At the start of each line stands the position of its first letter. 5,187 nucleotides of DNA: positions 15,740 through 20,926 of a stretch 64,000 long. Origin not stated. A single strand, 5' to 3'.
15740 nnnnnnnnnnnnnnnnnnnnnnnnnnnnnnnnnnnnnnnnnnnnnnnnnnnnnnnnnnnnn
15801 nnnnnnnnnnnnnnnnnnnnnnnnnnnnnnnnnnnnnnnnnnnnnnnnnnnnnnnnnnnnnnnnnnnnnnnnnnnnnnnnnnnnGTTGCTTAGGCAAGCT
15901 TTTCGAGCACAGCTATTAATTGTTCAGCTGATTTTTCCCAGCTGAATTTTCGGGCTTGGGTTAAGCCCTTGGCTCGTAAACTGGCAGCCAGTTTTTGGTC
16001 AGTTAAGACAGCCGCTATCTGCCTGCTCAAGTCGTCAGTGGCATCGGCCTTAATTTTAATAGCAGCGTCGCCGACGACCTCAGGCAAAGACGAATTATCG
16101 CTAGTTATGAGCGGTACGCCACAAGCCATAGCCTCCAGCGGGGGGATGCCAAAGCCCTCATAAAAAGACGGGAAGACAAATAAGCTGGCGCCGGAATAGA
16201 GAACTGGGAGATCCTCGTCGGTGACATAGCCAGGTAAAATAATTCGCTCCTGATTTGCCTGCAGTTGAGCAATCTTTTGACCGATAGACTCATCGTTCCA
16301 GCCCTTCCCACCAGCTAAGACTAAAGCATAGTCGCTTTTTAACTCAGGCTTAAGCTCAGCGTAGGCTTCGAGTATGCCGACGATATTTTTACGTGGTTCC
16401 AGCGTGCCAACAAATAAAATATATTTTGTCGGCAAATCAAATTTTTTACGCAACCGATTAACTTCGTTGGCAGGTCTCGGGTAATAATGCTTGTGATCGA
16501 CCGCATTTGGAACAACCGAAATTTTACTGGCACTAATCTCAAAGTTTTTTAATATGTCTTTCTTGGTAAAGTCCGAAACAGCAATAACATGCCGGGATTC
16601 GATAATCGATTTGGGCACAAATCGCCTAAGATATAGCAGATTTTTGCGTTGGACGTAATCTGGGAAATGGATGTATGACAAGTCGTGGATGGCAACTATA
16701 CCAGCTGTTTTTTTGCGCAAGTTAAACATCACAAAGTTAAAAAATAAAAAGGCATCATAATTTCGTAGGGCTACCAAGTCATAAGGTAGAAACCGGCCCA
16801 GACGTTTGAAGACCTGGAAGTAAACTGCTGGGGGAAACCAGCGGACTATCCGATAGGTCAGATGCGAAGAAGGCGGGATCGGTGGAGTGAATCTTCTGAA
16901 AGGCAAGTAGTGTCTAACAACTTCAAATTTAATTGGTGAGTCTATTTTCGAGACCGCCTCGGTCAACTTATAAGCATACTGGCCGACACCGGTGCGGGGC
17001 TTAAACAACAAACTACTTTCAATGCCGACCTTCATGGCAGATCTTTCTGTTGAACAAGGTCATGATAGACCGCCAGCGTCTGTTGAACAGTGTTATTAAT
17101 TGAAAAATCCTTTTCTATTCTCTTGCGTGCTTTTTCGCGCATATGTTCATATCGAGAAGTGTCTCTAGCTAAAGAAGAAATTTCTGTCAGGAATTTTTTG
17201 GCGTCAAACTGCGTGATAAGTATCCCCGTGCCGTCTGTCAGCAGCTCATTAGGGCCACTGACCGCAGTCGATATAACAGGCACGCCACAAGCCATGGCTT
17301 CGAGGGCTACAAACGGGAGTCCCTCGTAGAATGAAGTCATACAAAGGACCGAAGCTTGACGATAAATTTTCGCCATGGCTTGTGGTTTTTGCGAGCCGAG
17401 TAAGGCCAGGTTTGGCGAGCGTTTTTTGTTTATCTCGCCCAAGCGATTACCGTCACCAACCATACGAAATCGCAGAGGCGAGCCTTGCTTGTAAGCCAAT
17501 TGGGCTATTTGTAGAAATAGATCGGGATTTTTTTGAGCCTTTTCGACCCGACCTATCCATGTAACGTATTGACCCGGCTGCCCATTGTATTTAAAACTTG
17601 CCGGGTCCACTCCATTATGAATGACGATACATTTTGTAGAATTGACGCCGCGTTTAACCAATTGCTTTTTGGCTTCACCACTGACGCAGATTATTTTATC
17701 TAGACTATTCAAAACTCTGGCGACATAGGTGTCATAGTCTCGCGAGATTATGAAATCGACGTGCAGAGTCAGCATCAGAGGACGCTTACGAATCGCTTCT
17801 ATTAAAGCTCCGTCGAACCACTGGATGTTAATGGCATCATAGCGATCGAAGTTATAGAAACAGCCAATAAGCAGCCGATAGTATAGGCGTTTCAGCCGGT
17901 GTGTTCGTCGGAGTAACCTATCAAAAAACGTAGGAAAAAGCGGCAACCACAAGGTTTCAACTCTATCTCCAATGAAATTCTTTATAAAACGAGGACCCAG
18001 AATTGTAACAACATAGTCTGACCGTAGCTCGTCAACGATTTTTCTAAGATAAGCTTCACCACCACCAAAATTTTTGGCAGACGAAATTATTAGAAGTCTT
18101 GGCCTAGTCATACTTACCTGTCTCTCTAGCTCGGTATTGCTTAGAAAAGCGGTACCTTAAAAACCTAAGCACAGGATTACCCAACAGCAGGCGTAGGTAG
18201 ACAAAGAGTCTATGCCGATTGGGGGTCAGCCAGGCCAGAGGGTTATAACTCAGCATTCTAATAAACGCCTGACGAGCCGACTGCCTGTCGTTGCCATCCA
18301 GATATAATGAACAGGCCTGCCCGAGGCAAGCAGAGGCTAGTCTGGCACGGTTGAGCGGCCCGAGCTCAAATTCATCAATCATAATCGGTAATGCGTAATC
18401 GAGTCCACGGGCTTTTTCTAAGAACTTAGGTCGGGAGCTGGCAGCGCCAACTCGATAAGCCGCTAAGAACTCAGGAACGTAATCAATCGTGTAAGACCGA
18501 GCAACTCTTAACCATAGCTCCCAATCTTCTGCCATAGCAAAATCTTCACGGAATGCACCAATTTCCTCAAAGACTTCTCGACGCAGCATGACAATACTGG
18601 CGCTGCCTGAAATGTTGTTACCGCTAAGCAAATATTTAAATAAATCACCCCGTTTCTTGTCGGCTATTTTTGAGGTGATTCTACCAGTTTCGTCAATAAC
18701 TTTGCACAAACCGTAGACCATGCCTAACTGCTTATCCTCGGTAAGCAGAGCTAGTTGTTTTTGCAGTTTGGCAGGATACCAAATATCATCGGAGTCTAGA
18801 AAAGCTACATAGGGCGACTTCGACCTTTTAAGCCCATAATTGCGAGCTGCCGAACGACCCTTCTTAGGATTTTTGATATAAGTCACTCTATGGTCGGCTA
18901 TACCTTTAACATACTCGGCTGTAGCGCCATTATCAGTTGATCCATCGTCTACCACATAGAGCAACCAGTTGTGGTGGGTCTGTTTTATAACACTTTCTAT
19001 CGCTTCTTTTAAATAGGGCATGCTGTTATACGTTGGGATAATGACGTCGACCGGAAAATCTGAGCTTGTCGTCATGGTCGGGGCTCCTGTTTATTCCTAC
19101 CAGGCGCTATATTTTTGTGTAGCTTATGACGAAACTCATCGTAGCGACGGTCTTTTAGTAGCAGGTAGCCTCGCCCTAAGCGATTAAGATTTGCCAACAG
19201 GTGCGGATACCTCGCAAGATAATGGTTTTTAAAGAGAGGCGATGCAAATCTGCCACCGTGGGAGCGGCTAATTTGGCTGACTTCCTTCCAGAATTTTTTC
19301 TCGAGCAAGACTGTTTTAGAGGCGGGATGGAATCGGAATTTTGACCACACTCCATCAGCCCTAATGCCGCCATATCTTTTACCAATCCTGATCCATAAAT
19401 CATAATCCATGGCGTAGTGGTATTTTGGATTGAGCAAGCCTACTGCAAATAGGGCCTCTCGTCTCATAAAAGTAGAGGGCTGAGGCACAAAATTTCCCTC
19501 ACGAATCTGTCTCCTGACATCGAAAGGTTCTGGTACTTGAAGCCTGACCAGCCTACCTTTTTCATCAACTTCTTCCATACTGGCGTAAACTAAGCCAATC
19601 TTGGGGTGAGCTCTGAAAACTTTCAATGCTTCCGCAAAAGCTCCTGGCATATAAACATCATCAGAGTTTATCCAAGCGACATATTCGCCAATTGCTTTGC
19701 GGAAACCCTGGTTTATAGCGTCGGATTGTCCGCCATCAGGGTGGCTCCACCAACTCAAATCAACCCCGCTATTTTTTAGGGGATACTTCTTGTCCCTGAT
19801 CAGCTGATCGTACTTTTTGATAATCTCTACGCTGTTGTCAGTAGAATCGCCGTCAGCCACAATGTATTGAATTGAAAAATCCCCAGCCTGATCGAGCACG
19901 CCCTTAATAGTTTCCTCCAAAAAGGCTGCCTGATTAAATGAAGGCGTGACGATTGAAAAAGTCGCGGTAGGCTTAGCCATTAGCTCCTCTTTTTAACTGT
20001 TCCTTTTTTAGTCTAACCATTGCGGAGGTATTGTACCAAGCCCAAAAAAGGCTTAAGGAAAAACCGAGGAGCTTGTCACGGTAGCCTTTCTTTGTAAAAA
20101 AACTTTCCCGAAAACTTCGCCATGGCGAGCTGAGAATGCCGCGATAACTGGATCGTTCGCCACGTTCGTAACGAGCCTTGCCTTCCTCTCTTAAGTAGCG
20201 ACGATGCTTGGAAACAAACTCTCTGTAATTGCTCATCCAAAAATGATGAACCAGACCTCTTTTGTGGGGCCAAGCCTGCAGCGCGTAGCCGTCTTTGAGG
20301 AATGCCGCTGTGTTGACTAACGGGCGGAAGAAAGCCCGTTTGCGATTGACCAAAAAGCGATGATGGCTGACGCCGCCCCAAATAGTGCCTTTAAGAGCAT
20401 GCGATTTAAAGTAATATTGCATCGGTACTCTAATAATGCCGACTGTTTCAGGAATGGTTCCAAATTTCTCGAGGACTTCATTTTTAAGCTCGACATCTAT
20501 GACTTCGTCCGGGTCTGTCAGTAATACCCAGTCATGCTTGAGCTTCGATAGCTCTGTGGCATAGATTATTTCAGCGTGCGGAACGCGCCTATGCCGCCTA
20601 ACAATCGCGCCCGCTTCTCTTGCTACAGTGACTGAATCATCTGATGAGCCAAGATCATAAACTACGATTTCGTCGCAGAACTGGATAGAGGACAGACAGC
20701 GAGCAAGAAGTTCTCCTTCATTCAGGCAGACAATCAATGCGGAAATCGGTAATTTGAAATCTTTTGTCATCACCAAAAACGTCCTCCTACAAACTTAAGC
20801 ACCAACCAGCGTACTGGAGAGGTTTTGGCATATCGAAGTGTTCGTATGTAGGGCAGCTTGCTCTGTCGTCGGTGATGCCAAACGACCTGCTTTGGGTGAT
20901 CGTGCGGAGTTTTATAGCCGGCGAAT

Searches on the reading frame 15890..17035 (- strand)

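Call 29: search_protein_families(library=pfam, proteins=[window:15890-17035:-], max_evalue=0.00001)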
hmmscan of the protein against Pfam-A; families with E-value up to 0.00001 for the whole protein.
window:15890-17035:- (381 aa): 5 families
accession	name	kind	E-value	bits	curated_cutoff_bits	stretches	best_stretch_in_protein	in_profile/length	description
PF00534.26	Glycos_transf_1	-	5.9e-38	130.5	26.4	1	197-357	9-169/172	Glycosyl transferases group 1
PF13692.12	Glyco_trans_1_4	-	3.1e-28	99.3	27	1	204-346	2-142/142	Glycosyl transferases group 1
PF20706.3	GT4-conflict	-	8e-13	48.6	26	1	203-373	197-385/385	Family 4 Glycosyltransferase in conflict systems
PF13439.12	Glyco_transf_4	-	3.4e-12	47.2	28.5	1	57-182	47-169/170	Glycosyltransferase Family 4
PF13524.12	Glyco_trans_1_2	-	2.2e-08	34.6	25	1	237-374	16-143/144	Glycosyl transferase-like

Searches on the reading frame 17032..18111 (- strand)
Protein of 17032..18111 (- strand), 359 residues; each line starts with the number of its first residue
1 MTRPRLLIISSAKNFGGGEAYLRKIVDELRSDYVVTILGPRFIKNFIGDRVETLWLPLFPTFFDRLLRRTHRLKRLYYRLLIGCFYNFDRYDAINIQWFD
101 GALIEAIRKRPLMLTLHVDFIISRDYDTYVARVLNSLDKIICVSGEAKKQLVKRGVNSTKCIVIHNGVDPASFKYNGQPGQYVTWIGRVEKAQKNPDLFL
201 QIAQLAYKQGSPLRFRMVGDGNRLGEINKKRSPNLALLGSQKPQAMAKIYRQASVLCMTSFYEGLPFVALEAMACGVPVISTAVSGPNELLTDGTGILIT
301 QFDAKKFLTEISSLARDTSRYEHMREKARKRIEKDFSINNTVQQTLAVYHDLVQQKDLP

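Call 29: search_protein_families(library=pfam, proteins=[window:17032-18111:-], max_evalue=0.00001)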
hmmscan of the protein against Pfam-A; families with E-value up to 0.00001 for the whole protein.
window:17032-18111:- (359 aa): 6 families
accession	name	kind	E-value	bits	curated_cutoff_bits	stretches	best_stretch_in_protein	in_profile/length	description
PF13692.12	Glyco_trans_1_4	-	6.6e-28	98.2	27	1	182-317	3-142/142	Glycosyl transferases group 1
PF00534.26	Glycos_transf_1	-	1.6e-27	96.6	26.4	1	182-331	17-172/172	Glycosyl transferases group 1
PF13439.12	Glyco_transf_4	-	4.6e-17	63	28.5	1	15-171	1-169/170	Glycosyltransferase Family 4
PF13524.12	Glyco_trans_1_2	-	1.9e-10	41.3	25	1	213-346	15-143/144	Glycosyl transferase-like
PF20706.3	GT4-conflict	-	2.1e-10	40.6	26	1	182-329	199-355/385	Family 4 Glycosyltransferase in conflict systems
PF13579.12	Glyco_trans_4_4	-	1e-06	29.6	29.7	0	16-167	1-158/158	Glycosyl transferase 4-like domain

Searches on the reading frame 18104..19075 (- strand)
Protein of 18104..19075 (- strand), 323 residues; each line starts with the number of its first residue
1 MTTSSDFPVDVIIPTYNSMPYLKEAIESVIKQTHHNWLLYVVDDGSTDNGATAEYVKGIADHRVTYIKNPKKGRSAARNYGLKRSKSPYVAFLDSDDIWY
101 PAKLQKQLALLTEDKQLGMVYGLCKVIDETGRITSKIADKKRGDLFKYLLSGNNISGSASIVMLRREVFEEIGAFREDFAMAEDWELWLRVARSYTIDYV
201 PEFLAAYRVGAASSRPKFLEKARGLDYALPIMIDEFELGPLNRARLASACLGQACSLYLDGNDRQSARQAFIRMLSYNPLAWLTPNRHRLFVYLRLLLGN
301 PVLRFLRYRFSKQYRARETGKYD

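Call 29: search_protein_families(library=pfam, proteins=[window:18104-19075:-], max_evalue=0.00001)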
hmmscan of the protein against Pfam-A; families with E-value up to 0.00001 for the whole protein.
window:18104-19075:- (323 aa): 4 families
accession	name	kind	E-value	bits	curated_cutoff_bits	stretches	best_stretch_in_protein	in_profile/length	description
PF00535.33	Glycos_transf_2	-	1.2e-34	120.1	23.3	1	11-173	2-168/168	Glycosyl transferase family 2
PF13641.12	Glyco_tranf_2_3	-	8.5e-22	78.7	27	1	9-193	3-196/230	Glycosyltransferase like family 2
PF10111.15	Glyco_tranf_2_2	-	3.3e-21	76.4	27.3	1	11-196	2-204/276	Glycosyltransferase like family 2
PF13632.12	Glyco_trans_2_3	-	8.5e-07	29.4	27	1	89-203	1-119/198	Glycosyl transferase family group 2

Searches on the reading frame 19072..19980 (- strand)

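Call 29: search_protein_families(library=pfam, proteins=[window:19072-19980:-], max_evalue=0.00001)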
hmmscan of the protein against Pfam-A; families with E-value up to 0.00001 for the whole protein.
window:19072-19980:- (302 aa): 3 families
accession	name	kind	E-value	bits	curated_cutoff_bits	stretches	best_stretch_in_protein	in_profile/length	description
PF00535.33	Glycos_transf_2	-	1.5e-24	87.2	23.3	1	9-177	1-164/168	Glycosyl transferase family 2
PF13641.12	Glyco_tranf_2_3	-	6.6e-09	36.6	27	1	8-201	3-196/230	Glycosyltransferase like family 2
PF10111.15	Glyco_tranf_2_2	-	6.5e-08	32.8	27.3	1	18-204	12-204/276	Glycosyltransferase like family 2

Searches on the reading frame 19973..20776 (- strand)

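Call 29: search_protein_families(library=pfam, proteins=[window:19973-20776:-], max_evalue=0.00001)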
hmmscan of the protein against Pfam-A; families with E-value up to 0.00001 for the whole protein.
window:19973-20776:- (267 aa): 1 family
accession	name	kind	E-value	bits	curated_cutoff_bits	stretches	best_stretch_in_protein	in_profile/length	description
PF00535.33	Glycos_transf_2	-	7.3e-08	33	23.3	1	12-115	1-115/168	Glycosyl transferase family 2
